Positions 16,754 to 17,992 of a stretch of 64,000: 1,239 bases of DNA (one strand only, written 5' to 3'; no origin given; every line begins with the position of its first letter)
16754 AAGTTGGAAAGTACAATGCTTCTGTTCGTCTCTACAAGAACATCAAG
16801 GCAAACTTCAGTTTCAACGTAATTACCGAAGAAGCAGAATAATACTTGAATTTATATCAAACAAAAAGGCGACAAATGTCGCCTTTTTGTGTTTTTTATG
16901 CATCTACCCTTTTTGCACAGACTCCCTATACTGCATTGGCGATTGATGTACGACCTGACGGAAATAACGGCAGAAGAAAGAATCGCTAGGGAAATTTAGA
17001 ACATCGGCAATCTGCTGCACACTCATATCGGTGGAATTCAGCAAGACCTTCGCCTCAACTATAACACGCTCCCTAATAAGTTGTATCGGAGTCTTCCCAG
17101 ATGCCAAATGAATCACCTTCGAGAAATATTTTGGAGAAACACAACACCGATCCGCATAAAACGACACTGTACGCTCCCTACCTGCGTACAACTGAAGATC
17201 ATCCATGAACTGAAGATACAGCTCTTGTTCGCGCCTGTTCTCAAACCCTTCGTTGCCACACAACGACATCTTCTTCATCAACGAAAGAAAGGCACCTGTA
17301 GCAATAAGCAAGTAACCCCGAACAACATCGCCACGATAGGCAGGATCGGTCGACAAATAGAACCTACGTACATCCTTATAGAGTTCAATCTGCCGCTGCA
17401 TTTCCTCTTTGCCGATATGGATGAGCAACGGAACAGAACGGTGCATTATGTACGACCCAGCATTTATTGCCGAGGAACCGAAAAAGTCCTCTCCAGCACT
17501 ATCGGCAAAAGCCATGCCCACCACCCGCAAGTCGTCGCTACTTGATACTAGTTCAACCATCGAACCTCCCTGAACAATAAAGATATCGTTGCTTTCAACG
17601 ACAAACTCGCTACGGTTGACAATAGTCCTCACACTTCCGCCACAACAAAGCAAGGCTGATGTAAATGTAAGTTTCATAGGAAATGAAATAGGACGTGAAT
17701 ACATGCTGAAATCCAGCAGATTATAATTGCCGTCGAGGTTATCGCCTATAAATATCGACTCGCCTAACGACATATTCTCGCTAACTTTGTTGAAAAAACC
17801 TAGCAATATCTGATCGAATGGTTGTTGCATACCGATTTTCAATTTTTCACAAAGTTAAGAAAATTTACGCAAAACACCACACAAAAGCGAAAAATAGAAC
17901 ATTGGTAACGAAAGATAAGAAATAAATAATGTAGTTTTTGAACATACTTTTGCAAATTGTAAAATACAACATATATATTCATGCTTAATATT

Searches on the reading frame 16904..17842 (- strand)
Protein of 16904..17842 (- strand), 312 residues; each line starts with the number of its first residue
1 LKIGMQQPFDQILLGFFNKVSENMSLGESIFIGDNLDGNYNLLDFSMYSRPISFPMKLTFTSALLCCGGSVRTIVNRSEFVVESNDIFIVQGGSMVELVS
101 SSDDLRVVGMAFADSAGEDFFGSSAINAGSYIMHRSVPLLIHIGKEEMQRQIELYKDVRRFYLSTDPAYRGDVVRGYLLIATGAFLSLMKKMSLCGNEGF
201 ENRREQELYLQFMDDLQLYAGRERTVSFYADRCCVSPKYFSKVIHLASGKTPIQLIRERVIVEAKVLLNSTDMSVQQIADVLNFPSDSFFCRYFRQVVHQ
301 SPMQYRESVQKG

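Call 57: search_protein_families(library=pfam, proteins=[window:16904-17842:-], max_evalue=0.00001)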
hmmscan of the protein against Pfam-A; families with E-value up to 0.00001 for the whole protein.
window:16904-17842:- (312 aa): 2 families
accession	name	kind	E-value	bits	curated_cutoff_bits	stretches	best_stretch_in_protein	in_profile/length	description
PF12833.13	HTH_18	-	1e-17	64.6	33.6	1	229-307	1-79/80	Helix-turn-helix domain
PF00165.29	HTH_AraC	-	7.3e-10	39.2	26.6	0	270-306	6-41/42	Bacterial regulatory helix-turn-helix proteins, AraC family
